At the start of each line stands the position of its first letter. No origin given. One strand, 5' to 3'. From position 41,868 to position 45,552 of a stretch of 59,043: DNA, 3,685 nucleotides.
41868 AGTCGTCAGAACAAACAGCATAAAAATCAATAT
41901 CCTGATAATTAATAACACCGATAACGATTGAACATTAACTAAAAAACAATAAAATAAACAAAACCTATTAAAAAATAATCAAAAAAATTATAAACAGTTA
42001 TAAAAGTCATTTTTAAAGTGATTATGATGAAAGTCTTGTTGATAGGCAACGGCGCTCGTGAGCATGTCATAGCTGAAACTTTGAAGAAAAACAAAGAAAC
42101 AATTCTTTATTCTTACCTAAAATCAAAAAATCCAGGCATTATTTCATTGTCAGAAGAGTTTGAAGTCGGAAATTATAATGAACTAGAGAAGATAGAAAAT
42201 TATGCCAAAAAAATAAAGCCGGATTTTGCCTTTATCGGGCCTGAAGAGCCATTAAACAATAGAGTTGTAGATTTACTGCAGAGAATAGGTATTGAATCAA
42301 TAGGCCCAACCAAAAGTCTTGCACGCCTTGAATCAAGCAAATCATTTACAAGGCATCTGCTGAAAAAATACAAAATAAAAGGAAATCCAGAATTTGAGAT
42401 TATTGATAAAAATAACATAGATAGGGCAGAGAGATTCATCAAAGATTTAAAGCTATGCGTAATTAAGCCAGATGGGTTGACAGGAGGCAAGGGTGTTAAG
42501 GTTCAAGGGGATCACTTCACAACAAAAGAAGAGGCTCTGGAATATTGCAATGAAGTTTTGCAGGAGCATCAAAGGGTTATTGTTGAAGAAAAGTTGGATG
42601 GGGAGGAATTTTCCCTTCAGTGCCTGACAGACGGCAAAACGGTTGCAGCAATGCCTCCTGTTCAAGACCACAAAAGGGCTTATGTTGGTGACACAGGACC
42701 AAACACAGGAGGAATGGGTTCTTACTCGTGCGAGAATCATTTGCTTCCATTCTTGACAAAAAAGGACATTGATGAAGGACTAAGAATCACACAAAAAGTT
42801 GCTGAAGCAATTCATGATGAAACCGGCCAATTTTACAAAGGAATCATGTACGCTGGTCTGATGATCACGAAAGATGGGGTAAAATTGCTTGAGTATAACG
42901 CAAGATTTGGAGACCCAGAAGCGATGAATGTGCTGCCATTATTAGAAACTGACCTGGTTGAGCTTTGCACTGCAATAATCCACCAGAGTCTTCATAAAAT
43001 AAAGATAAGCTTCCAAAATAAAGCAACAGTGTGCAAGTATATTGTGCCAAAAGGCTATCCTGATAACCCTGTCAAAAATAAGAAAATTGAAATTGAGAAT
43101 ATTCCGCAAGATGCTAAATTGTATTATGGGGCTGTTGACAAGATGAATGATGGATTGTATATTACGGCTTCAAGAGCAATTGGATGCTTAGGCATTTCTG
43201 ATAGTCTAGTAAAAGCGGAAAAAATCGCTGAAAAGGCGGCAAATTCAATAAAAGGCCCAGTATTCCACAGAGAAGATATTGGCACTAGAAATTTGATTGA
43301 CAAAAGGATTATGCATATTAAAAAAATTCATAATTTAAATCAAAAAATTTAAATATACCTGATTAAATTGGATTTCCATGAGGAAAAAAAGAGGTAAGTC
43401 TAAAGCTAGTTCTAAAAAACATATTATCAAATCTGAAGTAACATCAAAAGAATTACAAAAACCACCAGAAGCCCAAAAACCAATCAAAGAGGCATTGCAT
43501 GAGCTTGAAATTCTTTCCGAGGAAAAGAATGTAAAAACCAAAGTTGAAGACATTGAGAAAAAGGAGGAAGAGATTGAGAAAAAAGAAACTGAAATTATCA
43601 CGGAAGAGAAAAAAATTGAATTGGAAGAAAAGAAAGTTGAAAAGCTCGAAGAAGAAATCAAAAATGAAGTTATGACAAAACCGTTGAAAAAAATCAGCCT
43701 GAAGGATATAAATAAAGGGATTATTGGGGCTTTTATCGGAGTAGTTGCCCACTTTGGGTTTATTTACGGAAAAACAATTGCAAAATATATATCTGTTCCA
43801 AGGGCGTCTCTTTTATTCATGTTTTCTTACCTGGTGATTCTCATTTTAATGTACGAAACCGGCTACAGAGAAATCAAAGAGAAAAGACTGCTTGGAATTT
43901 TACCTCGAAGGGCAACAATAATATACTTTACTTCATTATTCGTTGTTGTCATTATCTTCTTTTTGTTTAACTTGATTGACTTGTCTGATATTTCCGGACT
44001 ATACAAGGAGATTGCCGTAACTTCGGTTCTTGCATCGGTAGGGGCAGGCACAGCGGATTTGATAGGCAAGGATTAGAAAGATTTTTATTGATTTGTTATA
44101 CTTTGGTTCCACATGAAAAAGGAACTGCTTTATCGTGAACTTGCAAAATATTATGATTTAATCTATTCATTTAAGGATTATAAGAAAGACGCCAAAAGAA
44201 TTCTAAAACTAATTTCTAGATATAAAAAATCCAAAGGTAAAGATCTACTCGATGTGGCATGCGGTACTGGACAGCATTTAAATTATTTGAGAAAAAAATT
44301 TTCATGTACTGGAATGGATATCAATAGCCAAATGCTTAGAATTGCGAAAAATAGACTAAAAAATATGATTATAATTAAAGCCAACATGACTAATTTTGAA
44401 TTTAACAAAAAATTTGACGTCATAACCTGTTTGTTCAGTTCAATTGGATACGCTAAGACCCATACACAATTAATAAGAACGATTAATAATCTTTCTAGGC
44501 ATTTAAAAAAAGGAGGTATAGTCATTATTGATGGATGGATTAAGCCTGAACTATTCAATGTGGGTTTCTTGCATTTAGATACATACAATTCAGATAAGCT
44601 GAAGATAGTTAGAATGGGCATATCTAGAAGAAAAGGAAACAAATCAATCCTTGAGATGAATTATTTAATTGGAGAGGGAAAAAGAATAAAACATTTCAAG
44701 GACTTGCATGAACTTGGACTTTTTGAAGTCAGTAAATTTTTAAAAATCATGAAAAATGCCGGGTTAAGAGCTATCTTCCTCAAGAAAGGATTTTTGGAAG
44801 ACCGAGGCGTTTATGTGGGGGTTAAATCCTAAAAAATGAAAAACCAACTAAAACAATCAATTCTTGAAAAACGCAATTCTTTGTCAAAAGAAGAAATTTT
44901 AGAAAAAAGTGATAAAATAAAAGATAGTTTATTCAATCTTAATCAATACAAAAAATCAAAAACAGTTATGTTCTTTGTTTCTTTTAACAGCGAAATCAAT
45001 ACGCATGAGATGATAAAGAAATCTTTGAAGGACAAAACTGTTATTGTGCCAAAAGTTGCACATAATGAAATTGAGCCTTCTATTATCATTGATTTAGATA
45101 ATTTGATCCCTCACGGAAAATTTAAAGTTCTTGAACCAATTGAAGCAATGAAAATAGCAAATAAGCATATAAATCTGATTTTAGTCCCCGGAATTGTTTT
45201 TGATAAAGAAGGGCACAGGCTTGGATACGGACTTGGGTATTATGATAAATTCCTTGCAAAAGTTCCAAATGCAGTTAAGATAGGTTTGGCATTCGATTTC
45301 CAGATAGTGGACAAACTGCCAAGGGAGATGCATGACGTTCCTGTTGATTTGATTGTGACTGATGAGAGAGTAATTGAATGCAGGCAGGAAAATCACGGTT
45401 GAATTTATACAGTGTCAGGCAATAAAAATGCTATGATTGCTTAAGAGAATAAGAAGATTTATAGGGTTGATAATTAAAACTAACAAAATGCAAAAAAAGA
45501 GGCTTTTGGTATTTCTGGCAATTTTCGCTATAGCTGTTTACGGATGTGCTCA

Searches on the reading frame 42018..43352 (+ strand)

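Call 50: search_protein_families(library=pfam, proteins=[window:42018-43352:+], max_evalue=0.001)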
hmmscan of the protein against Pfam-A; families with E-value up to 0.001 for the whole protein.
window:42018-43352:+ (444 aa): 3 families
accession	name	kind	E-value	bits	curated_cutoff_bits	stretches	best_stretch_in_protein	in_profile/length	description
PF01071.24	GARS_A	-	1.2e-57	195.3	27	1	106-302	1-194/194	Phosphoribosylglycinamide synthetase, ATP-grasp (A) domain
PF02844.21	GARS_N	-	1.2e-21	77.7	29.5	1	4-105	1-100/100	Phosphoribosylglycinamide synthetase, N domain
PF02843.22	GARS_C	-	4.5e-14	53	34.8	1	337-424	1-92/92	Phosphoribosylglycinamide synthetase, C domain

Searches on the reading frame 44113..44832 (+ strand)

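Call 50: search_protein_families(library=pfam, proteins=[window:44113-44832:+], max_evalue=0.001)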
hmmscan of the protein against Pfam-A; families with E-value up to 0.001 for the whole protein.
window:44113-44832:+ (239 aa): 9 families
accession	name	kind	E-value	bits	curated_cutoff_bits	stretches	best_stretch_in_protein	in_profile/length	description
PF13649.12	Methyltransf_25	-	4.7e-17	62.9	27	1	46-135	2-97/97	Methyltransferase domain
PF08241.18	Methyltransf_11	-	4e-14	53.5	21.2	1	46-139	1-95/95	Methyltransferase domain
PF13847.12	Methyltransf_31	-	1.2e-12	48.2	27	1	40-140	2-110/145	Methyltransferase domain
PF13489.12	Methyltransf_23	-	4.2e-12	46.5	27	1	28-140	7-117/164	Methyltransferase domain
PF01209.24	Ubie_methyltran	-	4.8e-11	42.9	20.1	1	7-148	13-160/233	ubiE/COQ5 methyltransferase family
PF08242.18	Methyltransf_12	-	7.2e-11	43.1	30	1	46-136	1-97/98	Methyltransferase domain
PF01728.25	FtsJ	-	1.5e-06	28.7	24.1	1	31-177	10-173/181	FtsJ-like methyltransferase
PF05401.17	NodS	-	8.3e-05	22.9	24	1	3-138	6-143/201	Nodulation protein S (NodS)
PF03848.20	TehB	-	0.00016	21.6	20.4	1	40-193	29-186/193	Tellurite resistance protein TehB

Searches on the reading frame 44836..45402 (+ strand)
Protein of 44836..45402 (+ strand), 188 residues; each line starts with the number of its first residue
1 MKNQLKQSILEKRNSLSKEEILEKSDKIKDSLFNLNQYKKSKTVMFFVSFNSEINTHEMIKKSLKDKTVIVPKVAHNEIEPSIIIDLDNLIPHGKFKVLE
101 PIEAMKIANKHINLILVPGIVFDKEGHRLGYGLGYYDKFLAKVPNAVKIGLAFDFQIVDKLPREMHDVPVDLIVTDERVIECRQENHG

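Call 50: search_protein_families(library=pfam, proteins=[window:44836-45402:+], max_evalue=0.001)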
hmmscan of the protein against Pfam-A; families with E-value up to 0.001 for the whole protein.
window:44836-45402:+ (188 aa): 1 family
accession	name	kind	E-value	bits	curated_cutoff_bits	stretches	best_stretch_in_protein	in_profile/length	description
PF01812.26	5-FTHF_cyc-lig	-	7.9e-44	150.2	27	1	2-175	1-185/186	5-formyltetrahydrofolate cyclo-ligase family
